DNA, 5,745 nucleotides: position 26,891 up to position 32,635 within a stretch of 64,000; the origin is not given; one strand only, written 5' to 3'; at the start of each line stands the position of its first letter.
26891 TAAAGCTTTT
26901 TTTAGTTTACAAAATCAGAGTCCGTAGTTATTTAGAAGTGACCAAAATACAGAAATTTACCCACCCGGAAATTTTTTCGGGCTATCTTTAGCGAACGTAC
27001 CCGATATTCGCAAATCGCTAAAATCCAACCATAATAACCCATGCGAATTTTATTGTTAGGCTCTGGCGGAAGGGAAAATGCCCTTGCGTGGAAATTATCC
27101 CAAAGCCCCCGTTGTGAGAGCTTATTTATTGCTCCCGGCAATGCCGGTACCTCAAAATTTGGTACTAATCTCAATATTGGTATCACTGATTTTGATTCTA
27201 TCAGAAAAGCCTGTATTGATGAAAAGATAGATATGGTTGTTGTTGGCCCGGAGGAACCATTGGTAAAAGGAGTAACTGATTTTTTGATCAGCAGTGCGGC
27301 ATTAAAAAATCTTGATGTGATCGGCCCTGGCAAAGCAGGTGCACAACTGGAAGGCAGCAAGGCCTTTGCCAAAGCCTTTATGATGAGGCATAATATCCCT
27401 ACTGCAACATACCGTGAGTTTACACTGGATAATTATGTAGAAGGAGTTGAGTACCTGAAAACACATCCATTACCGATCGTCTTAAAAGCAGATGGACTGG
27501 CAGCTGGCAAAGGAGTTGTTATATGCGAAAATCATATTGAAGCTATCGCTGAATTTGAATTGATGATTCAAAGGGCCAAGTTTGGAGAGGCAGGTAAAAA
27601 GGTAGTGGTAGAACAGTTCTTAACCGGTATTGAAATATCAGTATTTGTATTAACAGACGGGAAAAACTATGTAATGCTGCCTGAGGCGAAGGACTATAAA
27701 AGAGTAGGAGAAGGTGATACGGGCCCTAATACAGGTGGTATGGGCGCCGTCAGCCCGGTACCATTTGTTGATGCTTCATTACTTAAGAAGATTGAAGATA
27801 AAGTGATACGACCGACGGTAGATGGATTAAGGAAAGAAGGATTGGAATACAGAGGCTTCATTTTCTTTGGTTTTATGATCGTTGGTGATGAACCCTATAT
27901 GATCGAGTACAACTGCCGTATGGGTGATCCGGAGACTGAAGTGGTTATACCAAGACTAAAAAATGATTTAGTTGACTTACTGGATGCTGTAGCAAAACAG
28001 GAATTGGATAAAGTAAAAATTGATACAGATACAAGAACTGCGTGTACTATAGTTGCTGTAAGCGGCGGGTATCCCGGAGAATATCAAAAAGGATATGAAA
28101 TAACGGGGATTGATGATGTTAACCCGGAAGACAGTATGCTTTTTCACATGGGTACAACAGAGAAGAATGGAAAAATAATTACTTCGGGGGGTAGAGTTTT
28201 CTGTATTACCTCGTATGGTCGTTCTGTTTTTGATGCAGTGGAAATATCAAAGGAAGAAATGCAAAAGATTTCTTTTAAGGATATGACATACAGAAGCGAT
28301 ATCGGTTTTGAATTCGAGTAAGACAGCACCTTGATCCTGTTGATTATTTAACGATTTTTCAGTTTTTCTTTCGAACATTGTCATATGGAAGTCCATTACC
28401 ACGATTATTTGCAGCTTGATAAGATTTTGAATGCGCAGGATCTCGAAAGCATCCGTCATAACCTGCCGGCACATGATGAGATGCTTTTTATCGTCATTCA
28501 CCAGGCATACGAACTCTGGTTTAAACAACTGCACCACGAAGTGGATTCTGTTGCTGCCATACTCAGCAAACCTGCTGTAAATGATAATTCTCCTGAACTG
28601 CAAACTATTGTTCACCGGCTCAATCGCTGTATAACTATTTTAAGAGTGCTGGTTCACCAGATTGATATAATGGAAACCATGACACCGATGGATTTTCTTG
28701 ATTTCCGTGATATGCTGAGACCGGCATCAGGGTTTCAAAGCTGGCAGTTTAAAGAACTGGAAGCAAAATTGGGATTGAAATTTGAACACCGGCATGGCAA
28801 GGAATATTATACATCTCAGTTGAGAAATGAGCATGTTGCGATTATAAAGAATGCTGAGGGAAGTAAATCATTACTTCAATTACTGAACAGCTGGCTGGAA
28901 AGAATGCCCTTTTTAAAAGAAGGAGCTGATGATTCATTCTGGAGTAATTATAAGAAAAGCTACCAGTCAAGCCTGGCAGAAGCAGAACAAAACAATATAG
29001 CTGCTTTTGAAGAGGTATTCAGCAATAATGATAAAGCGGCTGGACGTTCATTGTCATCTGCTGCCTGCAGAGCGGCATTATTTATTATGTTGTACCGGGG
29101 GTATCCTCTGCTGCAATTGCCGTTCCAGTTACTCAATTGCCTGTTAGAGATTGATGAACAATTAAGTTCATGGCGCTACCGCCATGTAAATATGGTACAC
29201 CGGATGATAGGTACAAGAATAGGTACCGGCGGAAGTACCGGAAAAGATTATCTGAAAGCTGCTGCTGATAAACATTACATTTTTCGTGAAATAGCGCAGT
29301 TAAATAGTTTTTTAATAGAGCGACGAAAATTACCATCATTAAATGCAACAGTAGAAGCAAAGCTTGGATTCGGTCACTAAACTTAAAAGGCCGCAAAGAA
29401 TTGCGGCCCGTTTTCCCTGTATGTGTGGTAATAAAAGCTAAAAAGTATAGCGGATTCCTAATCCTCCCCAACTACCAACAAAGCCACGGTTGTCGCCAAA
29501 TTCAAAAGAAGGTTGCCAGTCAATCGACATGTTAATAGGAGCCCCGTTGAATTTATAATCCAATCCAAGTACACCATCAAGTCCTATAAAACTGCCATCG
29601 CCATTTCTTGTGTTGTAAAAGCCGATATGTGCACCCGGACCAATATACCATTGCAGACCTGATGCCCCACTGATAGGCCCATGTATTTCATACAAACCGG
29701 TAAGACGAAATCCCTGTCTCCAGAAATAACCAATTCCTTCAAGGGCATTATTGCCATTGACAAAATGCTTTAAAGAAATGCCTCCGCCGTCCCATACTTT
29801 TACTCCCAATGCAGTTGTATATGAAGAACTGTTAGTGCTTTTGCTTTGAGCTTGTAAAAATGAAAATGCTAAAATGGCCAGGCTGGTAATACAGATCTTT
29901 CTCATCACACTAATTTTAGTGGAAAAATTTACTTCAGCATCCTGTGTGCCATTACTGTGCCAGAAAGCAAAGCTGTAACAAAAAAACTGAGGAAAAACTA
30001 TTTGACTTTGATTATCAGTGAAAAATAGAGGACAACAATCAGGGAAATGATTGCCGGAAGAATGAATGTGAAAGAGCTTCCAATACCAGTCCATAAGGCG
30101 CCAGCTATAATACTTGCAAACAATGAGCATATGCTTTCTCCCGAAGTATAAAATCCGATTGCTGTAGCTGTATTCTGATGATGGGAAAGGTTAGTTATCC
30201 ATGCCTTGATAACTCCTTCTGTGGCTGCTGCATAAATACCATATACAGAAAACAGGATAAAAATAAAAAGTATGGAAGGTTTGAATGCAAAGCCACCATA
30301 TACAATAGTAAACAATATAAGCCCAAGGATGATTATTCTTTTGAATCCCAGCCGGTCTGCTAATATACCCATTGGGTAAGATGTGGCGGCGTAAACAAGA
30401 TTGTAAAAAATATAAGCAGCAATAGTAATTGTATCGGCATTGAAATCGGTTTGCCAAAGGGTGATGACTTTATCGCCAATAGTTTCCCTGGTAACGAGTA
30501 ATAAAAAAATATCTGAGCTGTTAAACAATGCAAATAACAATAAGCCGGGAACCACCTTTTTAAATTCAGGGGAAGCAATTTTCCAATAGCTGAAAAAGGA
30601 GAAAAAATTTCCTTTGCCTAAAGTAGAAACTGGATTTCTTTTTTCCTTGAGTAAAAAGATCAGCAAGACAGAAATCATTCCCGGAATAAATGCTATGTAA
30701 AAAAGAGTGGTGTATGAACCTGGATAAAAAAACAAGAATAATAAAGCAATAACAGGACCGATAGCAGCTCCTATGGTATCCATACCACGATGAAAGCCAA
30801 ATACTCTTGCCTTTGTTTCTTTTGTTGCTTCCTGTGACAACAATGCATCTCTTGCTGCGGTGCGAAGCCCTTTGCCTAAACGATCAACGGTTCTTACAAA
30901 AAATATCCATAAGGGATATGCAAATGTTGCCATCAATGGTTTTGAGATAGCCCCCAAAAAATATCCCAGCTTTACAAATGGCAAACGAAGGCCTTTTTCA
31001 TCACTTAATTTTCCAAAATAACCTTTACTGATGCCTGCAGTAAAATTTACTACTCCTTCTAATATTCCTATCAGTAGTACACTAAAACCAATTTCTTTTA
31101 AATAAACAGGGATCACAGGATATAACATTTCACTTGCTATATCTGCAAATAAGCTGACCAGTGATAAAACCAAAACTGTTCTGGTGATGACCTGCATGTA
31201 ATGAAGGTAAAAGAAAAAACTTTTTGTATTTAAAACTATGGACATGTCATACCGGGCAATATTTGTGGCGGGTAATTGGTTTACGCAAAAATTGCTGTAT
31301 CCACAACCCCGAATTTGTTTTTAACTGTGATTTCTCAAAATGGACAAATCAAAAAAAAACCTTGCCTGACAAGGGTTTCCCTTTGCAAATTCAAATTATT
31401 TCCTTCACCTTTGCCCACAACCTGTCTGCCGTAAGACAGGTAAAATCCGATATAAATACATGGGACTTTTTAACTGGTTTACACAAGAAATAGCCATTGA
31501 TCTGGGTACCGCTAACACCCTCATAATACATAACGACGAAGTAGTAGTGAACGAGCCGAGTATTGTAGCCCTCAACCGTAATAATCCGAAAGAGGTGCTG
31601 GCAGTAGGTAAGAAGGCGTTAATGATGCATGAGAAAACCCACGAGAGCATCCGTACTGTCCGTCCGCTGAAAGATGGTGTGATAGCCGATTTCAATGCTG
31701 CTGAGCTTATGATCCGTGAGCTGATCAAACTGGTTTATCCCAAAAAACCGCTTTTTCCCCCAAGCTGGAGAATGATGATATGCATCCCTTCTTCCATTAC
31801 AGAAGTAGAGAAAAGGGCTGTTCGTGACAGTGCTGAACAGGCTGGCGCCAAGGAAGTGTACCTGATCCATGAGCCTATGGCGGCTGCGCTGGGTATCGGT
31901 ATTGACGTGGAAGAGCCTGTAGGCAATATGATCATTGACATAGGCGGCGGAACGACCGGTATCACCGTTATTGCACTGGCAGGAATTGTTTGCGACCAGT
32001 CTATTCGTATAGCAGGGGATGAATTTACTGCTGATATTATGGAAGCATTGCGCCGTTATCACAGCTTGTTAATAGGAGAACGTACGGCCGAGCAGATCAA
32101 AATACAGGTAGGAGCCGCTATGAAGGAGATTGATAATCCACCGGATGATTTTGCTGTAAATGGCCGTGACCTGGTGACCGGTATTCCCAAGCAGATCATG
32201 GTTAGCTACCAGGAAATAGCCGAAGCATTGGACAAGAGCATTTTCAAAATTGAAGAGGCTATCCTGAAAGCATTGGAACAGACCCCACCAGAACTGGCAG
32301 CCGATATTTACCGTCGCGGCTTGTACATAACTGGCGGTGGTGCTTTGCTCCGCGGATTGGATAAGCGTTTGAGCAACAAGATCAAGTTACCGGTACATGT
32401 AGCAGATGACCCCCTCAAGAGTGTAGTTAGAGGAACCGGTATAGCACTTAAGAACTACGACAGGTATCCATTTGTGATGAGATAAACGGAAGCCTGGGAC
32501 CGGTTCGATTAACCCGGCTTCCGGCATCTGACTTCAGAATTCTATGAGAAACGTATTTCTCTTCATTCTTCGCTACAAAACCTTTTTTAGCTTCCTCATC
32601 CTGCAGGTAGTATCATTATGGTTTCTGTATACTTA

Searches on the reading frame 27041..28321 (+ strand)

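Call 88: search_protein_families(library=pfam, proteins=[window:27041-28321:+], max_evalue=0.00001)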
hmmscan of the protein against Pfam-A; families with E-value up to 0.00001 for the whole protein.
window:27041-28321:+ (426 aa): 4 families
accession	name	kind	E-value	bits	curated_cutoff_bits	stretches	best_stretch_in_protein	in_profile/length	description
PF01071.24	GARS_A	-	7.1e-72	241.8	27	1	105-299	1-194/194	Phosphoribosylglycinamide synthetase, ATP-grasp (A) domain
PF02844.21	GARS_N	-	2.2e-34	118.6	29.5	1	1-104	1-100/100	Phosphoribosylglycinamide synthetase, N domain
PF02843.22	GARS_C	-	9.6e-28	96.8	34.8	1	334-423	1-91/92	Phosphoribosylglycinamide synthetase, C domain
PF02786.22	CPSase_L_D2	-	2.1e-06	27.9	19.8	1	108-293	3-179/211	Carbamoyl-phosphate synthase L chain, ATP binding domain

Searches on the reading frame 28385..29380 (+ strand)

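Call 88: search_protein_families(library=pfam, proteins=[window:28385-29380:+], max_evalue=0.00001)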
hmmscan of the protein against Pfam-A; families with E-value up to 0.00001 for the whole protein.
window:28385-29380:+ (331 aa): 1 family
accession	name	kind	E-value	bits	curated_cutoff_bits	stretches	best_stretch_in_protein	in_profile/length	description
PF03301.18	Trp_dioxygenase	-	1.5e-82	278.2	34.9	2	4-206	16-216/346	Tryptophan 2,3-dioxygenase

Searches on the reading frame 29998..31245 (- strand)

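Call 89: search_protein_families(library=pfam, proteins=[window:29998-31245:-], max_evalue=0.00001)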
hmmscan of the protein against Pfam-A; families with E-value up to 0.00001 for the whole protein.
window:29998-31245:- (415 aa): 2 families
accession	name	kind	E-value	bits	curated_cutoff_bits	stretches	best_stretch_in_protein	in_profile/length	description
PF07690.21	MFS_1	-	7.8e-38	130.7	33.4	2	27-250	1-225/347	Major Facilitator Superfamily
PF12832.13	MFS_1_like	-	2.8e-07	30.3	25.2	1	40-395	17-372/373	MFS_1 like family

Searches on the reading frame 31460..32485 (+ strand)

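Call 89: search_protein_families(library=pfam, proteins=[window:31460-32485:+], max_evalue=0.00001)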
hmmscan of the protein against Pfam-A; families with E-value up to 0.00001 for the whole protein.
window:31460-32485:+ (341 aa): 4 families
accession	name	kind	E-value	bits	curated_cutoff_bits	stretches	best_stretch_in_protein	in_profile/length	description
PF06723.19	MreB_Mbl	-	5.2e-125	417.1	27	1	9-335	2-324/327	MreB/Mbl protein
PF14450.12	FtsA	-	7.4e-12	46.2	31.8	1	158-317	2-112/127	Cell division protein FtsA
PF00022.25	Actin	-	3e-09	36.4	27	0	32-200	30-190/410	Actin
PF00012.26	HSP70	-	1.3e-08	34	20.6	1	106-174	137-206/599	Hsp70 protein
